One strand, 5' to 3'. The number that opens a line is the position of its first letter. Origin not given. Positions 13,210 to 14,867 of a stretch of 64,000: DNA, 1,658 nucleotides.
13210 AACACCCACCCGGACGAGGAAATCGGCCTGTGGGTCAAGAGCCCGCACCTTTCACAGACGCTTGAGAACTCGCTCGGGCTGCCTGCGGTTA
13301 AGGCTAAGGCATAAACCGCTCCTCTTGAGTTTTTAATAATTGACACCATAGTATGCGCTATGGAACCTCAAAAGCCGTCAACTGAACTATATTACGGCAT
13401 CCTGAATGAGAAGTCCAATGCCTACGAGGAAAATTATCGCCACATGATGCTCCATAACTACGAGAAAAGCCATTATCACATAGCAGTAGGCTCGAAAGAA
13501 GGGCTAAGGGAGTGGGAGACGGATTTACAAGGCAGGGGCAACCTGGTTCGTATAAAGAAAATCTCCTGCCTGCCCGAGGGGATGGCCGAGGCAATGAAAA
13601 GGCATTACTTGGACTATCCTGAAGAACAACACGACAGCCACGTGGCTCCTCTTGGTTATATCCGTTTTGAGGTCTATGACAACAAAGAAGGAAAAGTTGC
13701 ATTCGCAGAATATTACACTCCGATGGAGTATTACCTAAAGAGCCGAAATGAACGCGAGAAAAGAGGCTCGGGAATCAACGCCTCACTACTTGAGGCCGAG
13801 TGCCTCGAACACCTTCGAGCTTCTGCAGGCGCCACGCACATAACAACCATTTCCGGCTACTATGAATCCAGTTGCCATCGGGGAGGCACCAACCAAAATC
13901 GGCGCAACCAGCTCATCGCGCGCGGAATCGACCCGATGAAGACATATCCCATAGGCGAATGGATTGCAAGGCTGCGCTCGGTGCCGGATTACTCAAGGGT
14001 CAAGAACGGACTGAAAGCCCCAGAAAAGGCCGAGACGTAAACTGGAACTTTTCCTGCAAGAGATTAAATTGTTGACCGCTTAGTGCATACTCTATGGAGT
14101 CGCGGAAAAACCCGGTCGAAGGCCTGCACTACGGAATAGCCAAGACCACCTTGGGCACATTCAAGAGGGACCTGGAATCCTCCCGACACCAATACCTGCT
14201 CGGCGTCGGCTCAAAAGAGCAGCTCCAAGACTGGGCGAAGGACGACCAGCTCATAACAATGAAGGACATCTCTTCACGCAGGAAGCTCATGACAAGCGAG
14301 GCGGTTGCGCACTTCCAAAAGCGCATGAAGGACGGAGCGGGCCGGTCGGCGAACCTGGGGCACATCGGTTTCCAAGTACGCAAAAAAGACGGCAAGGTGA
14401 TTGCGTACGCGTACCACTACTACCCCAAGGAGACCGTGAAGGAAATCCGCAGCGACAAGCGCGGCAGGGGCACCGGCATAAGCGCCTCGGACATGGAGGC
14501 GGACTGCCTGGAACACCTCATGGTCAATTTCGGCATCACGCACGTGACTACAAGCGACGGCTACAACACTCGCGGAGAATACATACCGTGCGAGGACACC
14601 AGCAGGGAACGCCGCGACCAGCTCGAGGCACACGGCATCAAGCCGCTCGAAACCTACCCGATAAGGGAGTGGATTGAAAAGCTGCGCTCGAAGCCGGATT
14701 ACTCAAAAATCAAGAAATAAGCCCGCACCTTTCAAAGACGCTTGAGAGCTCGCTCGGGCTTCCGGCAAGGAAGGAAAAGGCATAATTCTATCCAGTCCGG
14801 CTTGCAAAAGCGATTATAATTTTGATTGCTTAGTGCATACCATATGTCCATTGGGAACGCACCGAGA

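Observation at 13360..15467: Tandem array of three self-promoted genes of an unrecognised GNAT-like family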

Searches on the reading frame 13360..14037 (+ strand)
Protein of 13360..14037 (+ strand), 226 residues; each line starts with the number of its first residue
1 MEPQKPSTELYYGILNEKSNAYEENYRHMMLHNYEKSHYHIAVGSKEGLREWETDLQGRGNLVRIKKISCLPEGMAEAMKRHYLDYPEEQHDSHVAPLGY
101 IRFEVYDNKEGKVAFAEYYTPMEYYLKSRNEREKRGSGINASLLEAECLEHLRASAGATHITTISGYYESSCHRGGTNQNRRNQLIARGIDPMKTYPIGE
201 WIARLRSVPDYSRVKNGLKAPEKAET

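Call 3: search_protein_families(library=pfam, proteins=[window:13360-14037:+], max_evalue=1)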
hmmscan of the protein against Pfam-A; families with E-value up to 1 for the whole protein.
window:13360-14037:+ (226 aa): 0 families

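Call 4: search_protein_families(library=ncbifam, proteins=[window:13360-14037:+], max_evalue=1)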
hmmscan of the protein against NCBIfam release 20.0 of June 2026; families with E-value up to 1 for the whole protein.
window:13360-14037:+ (226 aa): 0 families

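Call 16: search_protein_representatives(alignment_id=A1)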
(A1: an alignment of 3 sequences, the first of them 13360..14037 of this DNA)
Query: 3 sequences, 212 profile positions. Proteins with E-value up to 0.001 (for the whole library): 28; up to 1e-10: 17; up to 1e-30: 13. The best 28 are listed.
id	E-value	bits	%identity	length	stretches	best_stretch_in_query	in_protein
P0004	3.7e-105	366.7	-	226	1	1-212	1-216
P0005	8.1e-100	349.3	-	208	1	1-212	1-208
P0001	2.9e-97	340.9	-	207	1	2-211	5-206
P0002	2.8e-63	229.9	-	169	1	45-212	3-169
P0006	2.7e-60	220.1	-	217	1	1-212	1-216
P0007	7.5e-58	212.2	-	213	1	1-211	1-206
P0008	4.9e-47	176.8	-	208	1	4-210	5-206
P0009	1.2e-46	175.5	-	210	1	29-210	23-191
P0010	1.4e-43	165.5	-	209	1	5-211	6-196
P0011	7.3e-37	143.6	-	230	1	5-211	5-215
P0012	5.5e-36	140.7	-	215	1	26-210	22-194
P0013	9.4e-32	126.9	-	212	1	39-212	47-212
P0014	4.5e-31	124.6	-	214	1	55-212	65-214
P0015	1.8e-29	119.4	-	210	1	29-212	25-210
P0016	2.4e-13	66.7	-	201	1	24-201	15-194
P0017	2.9e-13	66.5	-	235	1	26-201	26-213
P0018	3.5e-12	62.9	-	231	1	68-201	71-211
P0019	4.8e-09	52.7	-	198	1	23-202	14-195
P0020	8.2e-09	51.9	-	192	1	76-196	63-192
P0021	1.2e-08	51.4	-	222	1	29-204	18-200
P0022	1.5e-08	51.1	-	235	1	22-185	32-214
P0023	3.4e-07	46.6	-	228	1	81-161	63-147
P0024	3.6e-07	46.5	-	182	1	31-170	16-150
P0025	1.4e-05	41.4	-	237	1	66-201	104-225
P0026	1.5e-04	38.0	-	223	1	54-199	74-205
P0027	2.5e-04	37.2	-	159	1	86-205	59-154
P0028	9.4e-04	35.4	-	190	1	27-203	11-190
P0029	1.0e-03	35.3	-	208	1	27-202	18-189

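Call 49: find_encoding_contigs(protein=P0006, flank=6000, max_places=4)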
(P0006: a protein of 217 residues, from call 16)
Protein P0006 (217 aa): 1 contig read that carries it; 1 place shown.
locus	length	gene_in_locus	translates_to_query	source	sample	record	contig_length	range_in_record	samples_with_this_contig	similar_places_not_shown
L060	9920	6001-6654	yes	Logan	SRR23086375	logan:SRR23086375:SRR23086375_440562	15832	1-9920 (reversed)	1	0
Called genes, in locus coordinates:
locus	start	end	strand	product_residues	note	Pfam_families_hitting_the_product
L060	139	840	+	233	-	PF04893:Yip1 (weak)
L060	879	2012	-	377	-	PF02005:TRM, PF05175:MTS (weak)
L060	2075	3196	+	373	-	PF01368:DHH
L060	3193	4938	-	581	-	PF22544:HYDIN_VesB_CFA65-like_Ig (faint)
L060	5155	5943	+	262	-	PF01978:TrmB, PF11495:TrmB_EBD_N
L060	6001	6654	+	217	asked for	-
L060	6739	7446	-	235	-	PF01015:Ribosomal_S3Ae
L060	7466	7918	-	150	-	PF08069:Ribosomal_S13_N, PF00312:Ribosomal_S15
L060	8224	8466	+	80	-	PF26688:RHH_12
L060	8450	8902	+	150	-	PF10130:PIN_2, PF13470:PIN_3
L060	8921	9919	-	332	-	?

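Call 55: search_protein_families(library=phrogs, proteins=[P0020, P0021, P0022, P0023, P0024, P0025, P0026, P0027, P0028, P0029], max_evalue=0.1)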
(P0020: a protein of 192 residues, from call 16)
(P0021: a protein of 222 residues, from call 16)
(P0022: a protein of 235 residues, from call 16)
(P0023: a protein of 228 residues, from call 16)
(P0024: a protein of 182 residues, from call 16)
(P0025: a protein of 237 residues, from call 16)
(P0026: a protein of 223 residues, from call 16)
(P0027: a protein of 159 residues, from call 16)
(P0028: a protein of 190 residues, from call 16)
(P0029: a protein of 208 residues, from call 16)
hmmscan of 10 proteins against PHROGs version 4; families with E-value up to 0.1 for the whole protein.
P0020 (192 aa): 0 families

P0021 (222 aa): 0 families

P0022 (235 aa): 0 families

P0023 (228 aa): 0 families

P0024 (182 aa): 0 families

P0025 (237 aa): 0 families

P0026 (223 aa): 0 families

P0027 (159 aa): 0 families

P0028 (190 aa): 0 families

P0029 (208 aa): 1 family
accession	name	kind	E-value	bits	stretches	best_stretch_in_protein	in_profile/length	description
phrog_23150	-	unknown function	0.045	14.3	1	137-203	114-179/217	-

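Call 56: search_protein_families(library=phrogs, proteins=[P0010, P0011, P0012, P0013, P0014, P0015, P0016, P0017, P0018, P0019], max_evalue=0.1)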
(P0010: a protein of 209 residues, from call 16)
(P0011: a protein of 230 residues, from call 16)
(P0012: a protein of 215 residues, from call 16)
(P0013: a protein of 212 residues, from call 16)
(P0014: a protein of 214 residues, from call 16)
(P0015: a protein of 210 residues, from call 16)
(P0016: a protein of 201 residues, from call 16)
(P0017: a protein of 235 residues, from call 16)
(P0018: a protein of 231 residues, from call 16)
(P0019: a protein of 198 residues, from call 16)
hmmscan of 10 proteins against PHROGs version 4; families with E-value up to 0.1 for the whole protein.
P0010 (209 aa): 0 families

P0011 (230 aa): 0 families

P0012 (215 aa): 0 families

P0013 (212 aa): 0 families

P0014 (214 aa): 0 families

P0015 (210 aa): 0 families

P0016 (201 aa): 0 families

P0017 (235 aa): 0 families

P0018 (231 aa): 0 families

P0019 (198 aa): 0 families

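Call 57: search_protein_families(library=phrogs, proteins=[P0004, P0005, P0006, P0007, P0008, P0009], max_evalue=0.5)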
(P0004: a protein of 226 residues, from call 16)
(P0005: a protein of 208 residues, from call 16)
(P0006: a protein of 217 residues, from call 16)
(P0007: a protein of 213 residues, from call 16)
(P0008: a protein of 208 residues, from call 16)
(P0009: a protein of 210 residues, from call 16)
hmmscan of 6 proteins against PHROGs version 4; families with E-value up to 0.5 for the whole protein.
P0004 (226 aa): 1 family
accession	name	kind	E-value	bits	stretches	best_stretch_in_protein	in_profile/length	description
phrog_23733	-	unknown function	0.053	14.7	1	144-156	45-57/62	-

P0005 (208 aa): 1 family
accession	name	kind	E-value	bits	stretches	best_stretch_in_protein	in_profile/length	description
phrog_8333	-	unknown function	0.22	12.5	1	75-104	2-31/80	-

P0006 (217 aa): 0 families

P0007 (213 aa): 1 family
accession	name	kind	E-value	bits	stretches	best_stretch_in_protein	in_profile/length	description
phrog_21214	-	other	0.032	15.3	1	94-153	57-107/129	acetyltransferase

P0008 (208 aa): 2 families
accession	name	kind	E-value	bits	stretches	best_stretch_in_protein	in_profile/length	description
phrog_36161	-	unknown function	0.1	13.9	0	64-90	90-113/148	-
phrog_7519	-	unknown function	0.26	12.7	1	64-89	16-38/73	-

P0009 (210 aa): 0 families

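Call 66: find_encoding_contigs(protein=P0007, flank=5000, max_places=3)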
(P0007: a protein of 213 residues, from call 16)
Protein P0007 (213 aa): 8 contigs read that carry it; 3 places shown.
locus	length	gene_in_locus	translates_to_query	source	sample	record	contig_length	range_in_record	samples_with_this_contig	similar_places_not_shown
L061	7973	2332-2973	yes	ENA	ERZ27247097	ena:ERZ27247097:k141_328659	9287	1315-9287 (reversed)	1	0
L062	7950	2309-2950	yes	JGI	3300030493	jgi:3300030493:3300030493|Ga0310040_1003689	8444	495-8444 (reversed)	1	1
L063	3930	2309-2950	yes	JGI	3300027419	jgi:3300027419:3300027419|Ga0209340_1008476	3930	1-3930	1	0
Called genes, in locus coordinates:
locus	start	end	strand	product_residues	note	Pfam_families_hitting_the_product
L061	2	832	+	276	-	?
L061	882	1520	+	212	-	-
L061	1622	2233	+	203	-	-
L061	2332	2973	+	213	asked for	-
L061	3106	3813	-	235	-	PF01015:Ribosomal_S3Ae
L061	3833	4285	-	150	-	PF08069:Ribosomal_S13_N, PF00312:Ribosomal_S15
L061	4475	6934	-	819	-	PF00133:tRNA-synt_1, PF09334:tRNA-synt_1g, PF13603:tRNA-synt_1_2 (faint), PF09334:tRNA-synt_1g, PF08264:Anticodon_1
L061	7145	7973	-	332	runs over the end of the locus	-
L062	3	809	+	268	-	?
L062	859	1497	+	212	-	-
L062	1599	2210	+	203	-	-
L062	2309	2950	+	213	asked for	-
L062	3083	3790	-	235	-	PF01015:Ribosomal_S3Ae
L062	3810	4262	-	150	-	PF08069:Ribosomal_S13_N, PF00312:Ribosomal_S15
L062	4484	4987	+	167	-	-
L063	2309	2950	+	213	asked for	-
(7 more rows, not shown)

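Call 67: find_encoding_contigs(protein=P0008, flank=5000, max_places=3)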
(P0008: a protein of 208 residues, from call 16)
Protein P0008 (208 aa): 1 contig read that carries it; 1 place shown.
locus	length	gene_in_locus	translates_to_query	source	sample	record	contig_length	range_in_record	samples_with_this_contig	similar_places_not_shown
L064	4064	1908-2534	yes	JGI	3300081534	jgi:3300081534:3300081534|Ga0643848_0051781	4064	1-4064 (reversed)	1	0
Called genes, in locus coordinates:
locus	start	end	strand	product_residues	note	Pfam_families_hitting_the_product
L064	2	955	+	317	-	?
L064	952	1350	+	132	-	-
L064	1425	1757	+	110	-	PF09723:Zn_ribbon_8 (faint)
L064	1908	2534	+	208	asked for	-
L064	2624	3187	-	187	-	PF01467:CTP_transf_like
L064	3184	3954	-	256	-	PF00459:Inositol_P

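Call 70: predict_structure(alignment_id=A5)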
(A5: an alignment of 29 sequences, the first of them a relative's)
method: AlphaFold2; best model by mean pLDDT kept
length: 201 residues; sequences in the alignment: 29
mean_pLDDT: 91.9   pTM: 0.89
mean pLDDT of the five models: 91.9, 91.9, 92.0, 91.8, 90.8
residues with pLDDT >= 90: 157; 70-90: 34; 50-70: 9; < 50: 1
segments of 3 or more residues with pLDDT < 50: none
pLDDT, mean of each block of 10 residues (from residue 1): 74 96 97 95 98 95 93 92 95 95 90 91 98 97 89 84 76 95 97 90 81
secondary structure, 60 per line:
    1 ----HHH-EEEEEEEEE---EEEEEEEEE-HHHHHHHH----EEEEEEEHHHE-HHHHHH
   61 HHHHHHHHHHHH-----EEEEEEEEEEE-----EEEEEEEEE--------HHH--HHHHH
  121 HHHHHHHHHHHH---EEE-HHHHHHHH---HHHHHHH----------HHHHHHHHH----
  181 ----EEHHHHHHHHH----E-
elements in order: E9-17 E21-29 H31-38 E43-49 H55-72 E78-88 E94-102 H116-132 E136-138 H140-147 H151-157 H168-176 H187-195

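Call 74: fold_search(model_id=the predicted structure, library=pdb)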
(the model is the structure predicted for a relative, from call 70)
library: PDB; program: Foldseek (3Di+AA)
matches with E <= 10: 506; with E <= 0.001: 0
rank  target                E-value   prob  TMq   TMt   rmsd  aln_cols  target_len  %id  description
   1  7ovv_A                1.9e-02  0.89  0.33  0.34   6.8       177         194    8  Crystal structure of the Arabidopsis thaliana thialysine acetyltransferase AtNATA2 (released 2022-12-21)
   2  8rmz                  2.6e-02  0.87  0.34  0.32   7.3       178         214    8  Apoform of spermine/spermidine acetyl transferase (AtSSAT) from A. thaliana (released 2025-01-29)
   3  6edw_D                2.8e-02  0.60  0.24  0.08   7.9       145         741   14  Crystal structure of Mycobacterium tuberculosis ICL2 in the apo form (released 2019-08-14)
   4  6edw_A                2.8e-02  0.60  0.25  0.08   7.8       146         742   14  Crystal structure of Mycobacterium tuberculosis ICL2 in the apo form (released 2019-08-14)
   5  9obo_A                2.9e-02  0.75  0.25  0.08   5.3       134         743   13  Crystal structure of Mycobacterium tuberculosis isocitrate lyase 2 fixed in the apo form with disulfide bonds (released 2026-03-18)
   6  8xjf                  3.1e-02  0.77  0.32  0.31   6.9       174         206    7  Crystal structure of Arabidopsis N-amino acetyltransferase 2 bound to HEPES, Acetyl CoA, GABA, and glycerol (released 2024-12-25)
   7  9obo_D                3.1e-02  0.57  0.27  0.09  11.5       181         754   14  Crystal structure of Mycobacterium tuberculosis isocitrate lyase 2 fixed in the apo form with disulfide bonds (released 2026-03-18)
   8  8g8k                  3.3e-02  0.47  0.27  0.32  11.5       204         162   13  Crystal structure of Rv1916 (residues 233-398) (released 2023-06-07)
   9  4hny_D                4.0e-02  0.60  0.24  0.22   9.5       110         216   14  Apo N-terminal acetyltransferase complex A (released 2014-03-26)
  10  9obo_C                4.0e-02  0.54  0.29  0.09  10.7       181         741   15  Crystal structure of Mycobacterium tuberculosis isocitrate lyase 2 fixed in the apo form with disulfide bonds (released 2026-03-18)
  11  9vvn                  4.0e-02  0.09  0.13  0.15  17.2       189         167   10  Crystal structure of computationally designed protein VTP-4 (released 2025-08-13)
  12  8xjh_A                4.2e-02  0.75  0.30  0.30   7.2       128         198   12  Crystal structure of Arabidopsis N-amino acetyltransferase 2 (AtNATA2) bound to di-CoA (released 2024-12-25)
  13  9obo_B                4.7e-02  0.33  0.27  0.09  10.8       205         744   13  Crystal structure of Mycobacterium tuberculosis isocitrate lyase 2 fixed in the apo form with disulfide bonds (released 2026-03-18)
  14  8xbn_A                5.7e-02  0.85  0.35  0.35   5.9       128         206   12  Crystal structure of Arabidopsis N-amino acetyltransferase NATA1 bound to CoA and HEPES (released 2024-12-11)
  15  6edw_B                6.8e-02  0.25  0.21  0.07  19.1       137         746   14  Crystal structure of Mycobacterium tuberculosis ICL2 in the apo form (released 2019-08-14)
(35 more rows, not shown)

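Call 84: list_cluster_members(proteins=[P0004, P0005, P0001, P0003, P0007, P0016])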
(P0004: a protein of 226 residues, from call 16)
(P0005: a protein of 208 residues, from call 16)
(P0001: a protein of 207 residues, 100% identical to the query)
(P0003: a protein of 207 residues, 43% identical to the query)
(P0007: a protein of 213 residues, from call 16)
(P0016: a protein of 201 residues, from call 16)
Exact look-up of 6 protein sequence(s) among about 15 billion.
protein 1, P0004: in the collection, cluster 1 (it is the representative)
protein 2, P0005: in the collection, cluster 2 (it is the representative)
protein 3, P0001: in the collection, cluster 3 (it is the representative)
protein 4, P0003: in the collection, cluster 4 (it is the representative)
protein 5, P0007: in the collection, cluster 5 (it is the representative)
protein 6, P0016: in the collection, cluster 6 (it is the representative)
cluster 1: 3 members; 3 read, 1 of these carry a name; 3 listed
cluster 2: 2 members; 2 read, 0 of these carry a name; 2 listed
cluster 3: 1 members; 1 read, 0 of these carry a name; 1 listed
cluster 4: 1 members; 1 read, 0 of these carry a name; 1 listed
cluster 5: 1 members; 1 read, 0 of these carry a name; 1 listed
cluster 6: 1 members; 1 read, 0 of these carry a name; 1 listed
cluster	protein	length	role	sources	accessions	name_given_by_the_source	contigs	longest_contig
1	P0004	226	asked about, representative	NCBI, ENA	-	-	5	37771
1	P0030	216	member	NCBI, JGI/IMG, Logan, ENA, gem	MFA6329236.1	MAG: hypothetical protein WCX64_00960 [Candidatus Micrarchaeia archaeon] | hypothetical protein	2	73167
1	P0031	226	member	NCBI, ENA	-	-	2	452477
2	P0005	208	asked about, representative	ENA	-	-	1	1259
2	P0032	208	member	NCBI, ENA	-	-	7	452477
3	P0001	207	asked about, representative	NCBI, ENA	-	-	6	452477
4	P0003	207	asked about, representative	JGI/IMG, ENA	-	-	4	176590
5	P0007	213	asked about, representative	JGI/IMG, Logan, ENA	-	-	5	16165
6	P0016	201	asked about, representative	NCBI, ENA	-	-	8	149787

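Call 88: find_encoding_contigs(protein=P0018, flank=4000, max_places=2)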
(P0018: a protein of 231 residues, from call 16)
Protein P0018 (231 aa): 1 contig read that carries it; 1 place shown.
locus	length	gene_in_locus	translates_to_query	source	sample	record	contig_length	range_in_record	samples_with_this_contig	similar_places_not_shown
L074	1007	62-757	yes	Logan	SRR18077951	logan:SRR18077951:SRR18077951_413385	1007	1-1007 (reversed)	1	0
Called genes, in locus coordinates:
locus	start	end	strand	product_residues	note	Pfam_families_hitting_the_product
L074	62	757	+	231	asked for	-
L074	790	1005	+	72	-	?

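Call 89: find_encoding_contigs(protein=P0024, flank=4000, max_places=2)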
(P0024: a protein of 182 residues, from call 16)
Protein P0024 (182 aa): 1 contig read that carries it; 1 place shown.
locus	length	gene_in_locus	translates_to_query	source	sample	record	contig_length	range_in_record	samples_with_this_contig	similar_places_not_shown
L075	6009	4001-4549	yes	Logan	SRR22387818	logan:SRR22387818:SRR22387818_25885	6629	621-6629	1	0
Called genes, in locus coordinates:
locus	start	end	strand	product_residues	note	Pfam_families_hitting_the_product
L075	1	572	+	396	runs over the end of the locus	?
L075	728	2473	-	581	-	PF00391:PEP-utilizers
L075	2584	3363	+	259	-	-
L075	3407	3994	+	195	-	PF13419:HAD_2, PF00702:Hydrolase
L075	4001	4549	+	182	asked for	-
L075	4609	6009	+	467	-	?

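Call 90: find_encoding_contigs(protein=P0012, flank=4000, max_places=2)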
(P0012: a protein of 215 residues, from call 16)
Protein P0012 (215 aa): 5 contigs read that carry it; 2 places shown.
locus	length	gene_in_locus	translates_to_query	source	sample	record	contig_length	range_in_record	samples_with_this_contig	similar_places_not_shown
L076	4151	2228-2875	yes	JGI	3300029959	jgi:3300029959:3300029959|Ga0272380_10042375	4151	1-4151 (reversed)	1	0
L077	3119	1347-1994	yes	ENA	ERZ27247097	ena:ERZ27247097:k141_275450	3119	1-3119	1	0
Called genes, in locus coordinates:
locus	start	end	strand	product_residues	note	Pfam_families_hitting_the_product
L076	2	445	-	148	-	?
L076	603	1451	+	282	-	PF01978:TrmB, PF11495:TrmB_EBD_N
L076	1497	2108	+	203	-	-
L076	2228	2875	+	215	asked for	-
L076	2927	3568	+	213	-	-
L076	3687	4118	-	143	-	PF01015:Ribosomal_S3Ae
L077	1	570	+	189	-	?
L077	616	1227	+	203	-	-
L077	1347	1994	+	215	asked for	-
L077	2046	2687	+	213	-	-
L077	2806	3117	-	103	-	?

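Call 91: find_encoding_contigs(protein=P0021, flank=4000, max_places=2)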
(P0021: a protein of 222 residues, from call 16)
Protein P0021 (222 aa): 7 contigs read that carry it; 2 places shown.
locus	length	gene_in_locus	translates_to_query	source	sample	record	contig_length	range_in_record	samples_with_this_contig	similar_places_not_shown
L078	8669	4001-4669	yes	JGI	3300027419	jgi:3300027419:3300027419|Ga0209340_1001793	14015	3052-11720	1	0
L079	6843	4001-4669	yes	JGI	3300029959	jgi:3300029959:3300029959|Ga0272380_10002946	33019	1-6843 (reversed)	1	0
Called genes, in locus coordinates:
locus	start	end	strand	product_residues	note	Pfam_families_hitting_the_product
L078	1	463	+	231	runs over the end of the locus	PF01172:SBDS_N, PF09377:SBDS_domain_II, PF20268:SBDS_C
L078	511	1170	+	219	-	-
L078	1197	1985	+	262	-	PF01138:RNase_PH, PF03725:RNase_PH_C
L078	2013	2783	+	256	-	PF01138:RNase_PH, PF03725:RNase_PH_C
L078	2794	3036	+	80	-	PF01780:Ribosomal_L37ae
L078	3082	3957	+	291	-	-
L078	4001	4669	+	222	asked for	-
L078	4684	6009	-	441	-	-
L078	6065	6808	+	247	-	PF00588:SpoU_methylase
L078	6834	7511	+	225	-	PF09335:VTT_dom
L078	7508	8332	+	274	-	PF01063:Aminotran_4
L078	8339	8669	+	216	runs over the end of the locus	-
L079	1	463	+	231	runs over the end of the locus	PF01172:SBDS_N, PF09377:SBDS_domain_II, PF20268:SBDS_C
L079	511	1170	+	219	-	-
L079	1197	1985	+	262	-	PF01138:RNase_PH, PF03725:RNase_PH_C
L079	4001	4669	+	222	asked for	-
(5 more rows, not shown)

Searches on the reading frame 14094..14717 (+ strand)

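Call 3: search_protein_families(library=pfam, proteins=[window:14094-14717:+], max_evalue=1)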
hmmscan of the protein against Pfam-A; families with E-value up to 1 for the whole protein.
window:14094-14717:+ (208 aa): 1 family
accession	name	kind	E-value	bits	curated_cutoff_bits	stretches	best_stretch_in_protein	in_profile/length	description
PF18490.6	tRNA_bind_4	-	0.16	12.3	25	1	43-152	48-156/162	tRNA-binding domain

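Call 4: search_protein_families(library=ncbifam, proteins=[window:14094-14717:+], max_evalue=1)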
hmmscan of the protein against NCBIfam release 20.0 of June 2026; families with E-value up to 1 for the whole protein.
window:14094-14717:+ (208 aa): 0 families
